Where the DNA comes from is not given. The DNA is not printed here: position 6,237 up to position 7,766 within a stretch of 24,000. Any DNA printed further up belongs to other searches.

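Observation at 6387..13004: Seven-gene coupled operon mirroring the uncharacterised E. coli ydjXYZ-ynjABCDEF neighbourhood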

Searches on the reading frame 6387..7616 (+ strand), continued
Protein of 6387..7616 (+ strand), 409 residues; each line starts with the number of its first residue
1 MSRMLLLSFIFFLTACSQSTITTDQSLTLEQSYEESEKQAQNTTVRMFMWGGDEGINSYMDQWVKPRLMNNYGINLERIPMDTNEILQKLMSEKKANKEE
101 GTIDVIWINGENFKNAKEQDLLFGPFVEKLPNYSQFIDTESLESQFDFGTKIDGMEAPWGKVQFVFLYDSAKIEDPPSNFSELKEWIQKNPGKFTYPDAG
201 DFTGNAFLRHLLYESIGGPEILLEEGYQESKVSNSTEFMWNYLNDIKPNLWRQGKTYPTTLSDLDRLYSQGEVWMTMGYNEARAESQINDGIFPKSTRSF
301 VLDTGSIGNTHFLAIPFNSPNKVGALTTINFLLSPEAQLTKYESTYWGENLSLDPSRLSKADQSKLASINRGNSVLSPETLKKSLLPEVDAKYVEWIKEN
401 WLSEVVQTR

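Call 33: search_protein_families(library=ncbifam, proteins=[L068:991-2103:+, L068:1998-3266:+, L068:3257-4642:+, L061:3736-5019:+, L036:3231-4538:+, L036:4486-5193:+, L036:17338-18465:+, L036:6268-8859:+, L039:3549-4319:+, L040:6764-7888:+], max_evalue=0.0001)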
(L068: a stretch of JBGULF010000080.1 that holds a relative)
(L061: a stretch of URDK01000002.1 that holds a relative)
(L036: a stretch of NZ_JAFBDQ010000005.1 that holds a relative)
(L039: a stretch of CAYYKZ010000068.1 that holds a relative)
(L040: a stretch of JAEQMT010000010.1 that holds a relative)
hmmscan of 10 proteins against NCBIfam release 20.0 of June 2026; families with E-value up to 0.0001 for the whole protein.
L068:991-2103:+ (370 aa): 7 families
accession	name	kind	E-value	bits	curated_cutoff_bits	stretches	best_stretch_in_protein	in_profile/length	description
NF007326.0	PRK09814.2-3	equivalog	1.7e-65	221.4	420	1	134-364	118-345/349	beta-1,6-galactofuranosyltransferase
NF007324.0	PRK09814.1-3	equivalog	1.4e-35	123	713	1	140-363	109-324/330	beta-1,6-galactofuranosyltransferase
NF007327.0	PRK09814.3-1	equivalog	2.2e-25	89.6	792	1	73-362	65-353/364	beta-1,6-galactofuranosyltransferase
NF007325.0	PRK09814.1-4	equivalog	7.4e-25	87.9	491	1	139-365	118-333/337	sugar transferase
NF007323.0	PRK09814.1-2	equivalog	2e-24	86.3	529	1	136-359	111-322/327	beta-1,6-galactofuranosyltransferase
NF007328.0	PRK09814.3-2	equivalog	2e-23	83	450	1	170-362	11-197/208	beta-1,6-galactofuranosyltransferase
NF007322.0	PRK09814.1-1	equivalog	3.1e-20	72.7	580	1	73-359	59-326/336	sugar transferase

L068:1998-3266:+ (422 aa): 13 families
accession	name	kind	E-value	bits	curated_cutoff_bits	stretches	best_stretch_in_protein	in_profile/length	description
TIGR00031.1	UDP-GALP_mutase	equivalog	2.5e-121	405.2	303.75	1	46-414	2-375/378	UDP-galactopyranose mutase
NF005548.0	PRK07208.1-4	equivalog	4.4e-17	61.8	389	1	47-211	5-167/488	hypothetical protein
NF005547.0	PRK07208.1-3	equivalog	6.9e-15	54.7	380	1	47-210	6-171/465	hypothetical protein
NF005545.0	PRK07208.1-1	equivalog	1.2e-14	53.6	451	1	41-210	3-170/504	hypothetical protein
NF005546.0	PRK07208.1-2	equivalog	4.3e-12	45.4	418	0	174-213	163-202/527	hypothetical protein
NF005560.0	PRK07233.1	equivalog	4.1e-10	39.1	252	1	48-107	3-62/435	hypothetical protein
NF053556.1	prodigi_MAP_PigB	equivalog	7.6e-07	27.9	850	1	38-92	147-199/659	prodigiosin MAP biosynthesis oxidoreductase PigB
NF005549.0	PRK07208.1-5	equivalog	7.5e-06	24.7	587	0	176-207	165-196/534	hypothetical protein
TIGR02734.1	crtI_fam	subfamily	1.8e-05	23.7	238.1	1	49-91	2-44/504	phytoene desaturase family protein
NF053717.1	VnlPnlRedVprA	equivalog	2.3e-05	23.4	600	1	42-87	3-49/481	vinyl phenol reductase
NF009478.0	PRK12844.1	equivalog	3.3e-05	22.4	789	1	42-83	5-46/559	3-ketosteroid-delta-1-dehydrogenase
TIGR03467.1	HpnE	equivalog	3.5e-05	23.3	283.05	1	49-115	2-69/430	hydroxysqualene dehydroxylase HpnE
TIGR02032.1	GG-red-SF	subfamily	3.7e-05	23.6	158.8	1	46-79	1-34/297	geranylgeranyl reductase family protein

L068:3257-4642:+ (461 aa): 10 families
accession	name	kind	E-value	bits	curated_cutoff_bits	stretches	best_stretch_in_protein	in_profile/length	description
TIGR04283.1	glyco_like_mftF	equivalog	3.3e-70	236.1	182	1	237-457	1-221/221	TIGR04283 family arsenosugar biosynthesis glycosyltransferase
TIGR04282.1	glyco_like_cofC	hypoth_equivalog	2.1e-55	187.5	134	1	17-208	1-188/189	TIGR04282 family arsenosugar biosynthesis glycosyltransferase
TIGR03552.1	F420_cofC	equivalog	2.8e-12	46.7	105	1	29-211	12-186/196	2-phospho-L-lactate guanylyltransferase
TIGR04182.1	glyco_TIGR04182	equivalog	3.3e-09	36.5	325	1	237-318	2-83/293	S-layer glycoprotein N-glycosyltransferase AglJ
TIGR03965.1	mycofact_glyco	equivalog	5.9e-08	32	280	1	232-318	71-165/467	mycofactocin biosynthesis glycosyltransferase MftF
TIGR03937.1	PgaC_IcaA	equivalog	1.5e-07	30.7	422.3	1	230-323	40-141/407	poly-beta-1,6-N-acetyl-D-glucosamine synthase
NF041391.1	DPhHxTase_Halo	equivalog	5.6e-06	25.5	375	1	243-326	3-88/213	dolichyl-phosphate hexose transferase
NF007482.0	PRK10073.1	equivalog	8.7e-06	24.9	423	1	233-283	4-55/334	glycosyltransferase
NF041875.1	EPS_EpsD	equivalog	1.2e-05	24.9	370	1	237-324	1-96/325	exopolysaccharide biosynthesis glycosyltransferase EpsD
NF010496.0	PRK13915.1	equivalog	3.4e-05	23.1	262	1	231-317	27-126/307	glucosyl-3-phosphoglycerate synthase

L061:3736-5019:+ (427 aa): 67 families (the best 25 are shown)
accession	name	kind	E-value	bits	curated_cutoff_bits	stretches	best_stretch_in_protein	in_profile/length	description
TIGR01977.1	am_tr_V_EF2568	hypoth_equivalog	1.4e-128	429.1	377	1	50-423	1-376/376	cysteine desulfurase family protein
NF040779.1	Sec_lyase_SclA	exception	8.2e-110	367.2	525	1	50-423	1-376/378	selenocysteine lyase SclA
TIGR01979.1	sufS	subfamily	2.3e-80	270.4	475.1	1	49-424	19-399/403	SufS family cysteine desulfurase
NF041166.1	f2_encap_cargo1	exception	9e-69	233.2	800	1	49-423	246-623/623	family 2A encapsulin nanocompartment cargo protein cysteine desulfurase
TIGR03402.1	FeS_nifS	equivalog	4.7e-57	193.5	530.75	1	50-424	1-370/379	cysteine desulfurase NifS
TIGR03392.1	FeS_syn_CsdA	equivalog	7e-57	193.4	493.6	1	49-421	17-390/398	cysteine desulfurase CsdA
NF008126.0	PRK10874.1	equivalog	1.6e-56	192.1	607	1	49-421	20-393/401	cysteine desulfurase CsdA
NF006791.0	PRK09295.1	equivalog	3.5e-55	187.7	661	1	49-421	24-399/406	cysteine desulfurase SufS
TIGR01976.1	am_tr_V_VC1184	hypoth_equivalog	1.1e-54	186.3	352.35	1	49-419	19-400/401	cysteine desulfurase-like protein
NF010611.0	PRK14012.1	equivalog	3.2e-46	158.1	548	1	50-422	7-377/406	IscS subfamily cysteine desulfurase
TIGR03235.1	DNA_S_dndA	equivalog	6.6e-46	157.2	480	1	51-387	1-327/353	cysteine desulfurase DndA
TIGR02006.1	IscS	equivalog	9.3e-42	143.4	643.2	1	50-421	5-372/402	IscS subfamily cysteine desulfurase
TIGR03403.1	nifS_epsilon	equivalog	2.2e-37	128.8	587.7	1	50-424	1-373/382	NifS family cysteine desulfurase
NF002806.0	PRK02948.1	subfamily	1.1e-35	123.3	304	1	49-425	1-373/381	IscS subfamily cysteine desulfurase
TIGR04343.1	egtE_PLP_lyase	equivalog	2.4e-26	92.4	400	1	50-412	15-360/370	ergothioneine biosynthesis PLP-dependent enzyme EgtE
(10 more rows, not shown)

L036:3231-4538:+ (435 aa): 4 families
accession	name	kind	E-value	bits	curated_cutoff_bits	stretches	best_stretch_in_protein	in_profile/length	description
NF058503.1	SprTransRegAdeR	equivalog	6e-28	98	700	1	110-426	94-400/403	sporulation transcriptional activator AdeR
NF008550.0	PRK11477.1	equivalog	9.3e-15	54.4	612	1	262-425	222-382/385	CdaR family transcriptional regulator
NF050824.1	TransRegRv1453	equivalog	4e-08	32.5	600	1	268-420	252-396/404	Rv1453 family transcriptional regulator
NF045769.1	TransActPmfR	equivalog_domain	6.6e-05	21.7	800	0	344-422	382-459/470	transcciptional activator PmfR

L036:4486-5193:+ (235 aa): 4 families
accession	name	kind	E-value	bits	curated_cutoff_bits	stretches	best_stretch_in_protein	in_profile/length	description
NF033796.1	selen_YedE_FdhT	exception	3.7e-27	95.5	350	1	30-233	188-384/387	selenium metabolism membrane protein YedE/FdhT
NF052577.1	ThSTportTsuASprch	equivalog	1.5e-18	67.3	400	1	65-194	7-133/330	thiosulfate transporter TsuA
NF041049.1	thio_trans_TsuA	exception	2.4e-13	49.9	645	1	65-180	9-120/348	thiosulfate utilization transporter TsuA/YeeE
TIGR04112.1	seleno_YedE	equivalog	6.1e-10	38.8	200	1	61-180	186-303/337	YedE family putative selenium transporter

L036:17338-18465:+ (375 aa): 0 families

L036:6268-8859:+ (863 aa): 58 families (the best 25 are shown)
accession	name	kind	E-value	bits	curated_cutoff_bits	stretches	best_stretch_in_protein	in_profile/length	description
NF045663.1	diclust_near_Sec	equivalog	7.6e-170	566.6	530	2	379-851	201-650/759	pyridine nucleotide-disulfide oxidoreductase/dicluster-binding protein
NF009410.0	PRK12771.1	subfamily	2.6e-139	465.4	516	1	37-561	42-556/566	NAD(P)-binding protein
NF009454.0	PRK12814.1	equivalog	4.8e-126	421.7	916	1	30-518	89-581/657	putative NADPH-dependent glutamate synthase small subunit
NF010590.0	PRK13984.1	equivalog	4.5e-108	362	946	2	43-444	196-609/611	putative oxidoreductase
NF009414.0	PRK12778.1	equivalog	1.1e-93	314.9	1103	2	35-443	329-751/752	bifunctional dihydroorotate dehydrogenase B NAD binding subunit/NADPH-dependent glutamate synthase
TIGR01316.1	gltA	equivalog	1.1e-92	311.2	471.75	2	36-441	30-449/449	NADPH-dependent glutamate synthase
TIGR01318.1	gltD_gamma_fam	subfamily_domain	1.4e-84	284.4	482.95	2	35-442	40-466/467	glutamate synthase, small subunit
TIGR03315.1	Se_ygfK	equivalog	6.3e-81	272.2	835.3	1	42-563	444-936/1012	putative selenate reductase subunit YgfK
NF009408.0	PRK12769.1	equivalog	4e-77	259.8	1003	2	41-446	232-656/659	formate-dependent uric acid utilization protein AegA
NF009413.0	PRK12775.1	equivalog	1.2e-76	258.4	1895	2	30-444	327-757/1006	putative trifunctional 2-polyprenylphenol hydroxylase/glutamate synthase subunit beta/ferritin domain-containing protein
NF009451.0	PRK12809.1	equivalog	3e-63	214.1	1154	1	42-437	216-630/639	formate-dependent uric acid utilization protein YgfT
TIGR01317.1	GOGAT_sm_gam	subfamily_domain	6.3e-63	213.3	447.7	1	37-444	44-481/485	glutamate synthase small subunit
NF009409.0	PRK12770.1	subfamily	1.9e-58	198.3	343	1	127-444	13-353/360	putative glutamate synthase subunit beta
NF009415.0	PRK12779.1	equivalog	7.2e-50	169.8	1519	1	45-442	210-627/944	putative bifunctional glutamate synthase subunit beta/2-polyprenylphenol hydroxylase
NF045599.1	bili_reduct_long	exception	1.1e-19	70.2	750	1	129-378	378-602/641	bilirubin reductase, long form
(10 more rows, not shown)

L039:3549-4319:+ (256 aa): 0 families

L040:6764-7888:+ (374 aa): 2 families
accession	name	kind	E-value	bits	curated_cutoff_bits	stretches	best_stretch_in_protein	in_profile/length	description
NF041079.1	CBASS_lipase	equivalog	2.2e-08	33.7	200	0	40-89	4-57/317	CBASS cGAMP-activated phospholipase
NF053870.1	DS2_1_antiphage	equivalog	6e-05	22.5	400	0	40-87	3-54/299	anti-phage phospholipase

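Call 35: find_homologous_proteins(query=window:6387-7616:+, max_evalue=1e-10)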
Query window:6387-7616:+ (409 aa): 6036 proteins with E <= 1e-10 among 8000 candidates; the best 120 are listed.
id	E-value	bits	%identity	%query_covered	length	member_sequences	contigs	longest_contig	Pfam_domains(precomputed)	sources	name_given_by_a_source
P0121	4.7e-275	930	100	100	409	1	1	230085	PF13416.12,PF01547.31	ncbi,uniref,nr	ncbi:ABC transporter substrate-binding protein [Bacillus pinisoli]|uniref:ABC transporter substrate-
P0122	6.2e-211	718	74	99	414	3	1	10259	PF13416.12,PF01547.31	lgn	-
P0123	1.9e-209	714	73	99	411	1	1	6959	PF13416.12,PF01547.31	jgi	jgi:putative spermidine/putrescine transport system substrate-binding protein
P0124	2.8e-192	657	67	99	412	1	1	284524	PF13416.12,PF01547.31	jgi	jgi:putative spermidine/putrescine transport system substrate-binding protein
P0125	2.4e-191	654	68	99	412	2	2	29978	PF13416.12,PF01547.31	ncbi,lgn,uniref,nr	ncbi:putative spermidine/putrescine transport system substrate-binding protein [Anoxybacillus voinov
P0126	2.5e-190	651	67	99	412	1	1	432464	PF13416.12,PF01547.31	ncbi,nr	ncbi:ABC transporter substrate-binding protein [Bacillus timonensis]|nr:ABC transporter substrate-bi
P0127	4.5e-189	646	67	99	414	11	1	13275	PF13416.12,PF13343.12,PF01547.31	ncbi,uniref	ncbi:ABC transporter substrate-binding protein, partial [Anoxybacillus kestanbolensis]|uniref:ABC tr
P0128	2.1e-187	641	65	99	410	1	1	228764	PF13416.12,PF01547.31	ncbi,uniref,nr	ncbi:ABC transporter substrate-binding protein [Sutcliffiella deserti]|uniref:ABC transporter substr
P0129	2.6e-187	641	68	96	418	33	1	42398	PF13416.12,PF01547.31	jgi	jgi:putative spermidine/putrescine transport system substrate-binding protein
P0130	2.7e-186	637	65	100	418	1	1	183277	PF13416.12,PF01547.31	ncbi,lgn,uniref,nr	ncbi:ABC transporter substrate-binding protein [Bacillus sp. RO1]|uniref:ABC transporter substrate-b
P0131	1.3e-185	635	66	98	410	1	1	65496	PF13416.12,PF01547.31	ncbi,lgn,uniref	ncbi:ABC transporter substrate-binding protein [Sutcliffiella sp. NPDC057660]|uniref:ABC transporter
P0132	1.2e-183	629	64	97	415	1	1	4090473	PF13416.12,PF01547.31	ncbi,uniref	ncbi:ABC transporter substrate-binding protein [Sutcliffiella horikoshii]|uniref:ABC transporter sub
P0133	1.4e-183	628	67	93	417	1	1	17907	PF13416.12,PF01547.31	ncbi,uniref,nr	ncbi:ABC transporter substrate-binding protein [Sutcliffiella horikoshii]|uniref:ABC transporter sub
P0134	2.2e-183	628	65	99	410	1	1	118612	PF13416.12,PF01547.31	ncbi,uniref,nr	ncbi:ABC transporter substrate-binding protein [Bacillus tianshenii]|uniref:ABC transporter substrat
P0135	2.0e-182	625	64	100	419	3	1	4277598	PF13416.12,PF01547.31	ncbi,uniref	ncbi:ABC transporter substrate-binding protein [Sutcliffiella horikoshii]|uniref:ABC transporter sub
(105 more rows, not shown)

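Call 45: predict_structure(alignment_id=A2)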
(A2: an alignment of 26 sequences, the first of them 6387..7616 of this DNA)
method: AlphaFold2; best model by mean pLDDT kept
length: 409 residues; sequences in the alignment: 26
mean_pLDDT: 89.9   pTM: 0.86
mean pLDDT of the five models: 89.9, 89.7, 89.6, 88.8, 88.5
residues with pLDDT >= 90: 299; 70-90: 82; 50-70: 12; < 50: 16
segments of 3 or more residues with pLDDT < 50: 1-4, 13-23
pLDDT, mean of each block of 10 residues (from residue 1): 51 44 64 93 95 88 97 97 93 95 93 90 95 95 87 93 94 96 97 96 93 91 84 89 96 93 95 93 89 96 92 96 97 97 88 94 95 92 89 91 81
secondary structure, 60 per line:
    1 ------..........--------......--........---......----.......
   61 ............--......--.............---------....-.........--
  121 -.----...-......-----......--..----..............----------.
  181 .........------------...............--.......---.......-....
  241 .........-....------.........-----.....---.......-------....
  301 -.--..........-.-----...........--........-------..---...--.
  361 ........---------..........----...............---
elements in order: H7-16 H25-30 H33-40 E44-49 H54-72 E75-80 H83-95 E105-108 H110-118 H131-136 H142-145 E156-169 H180-189 H202-216 H219-225 H229-235 H237-249 H251-254 H261-269 E275-279 H283-289 E297-300 E305-314 H322-332 H335-342 H360-368 H378-384 E385-387 H392-406
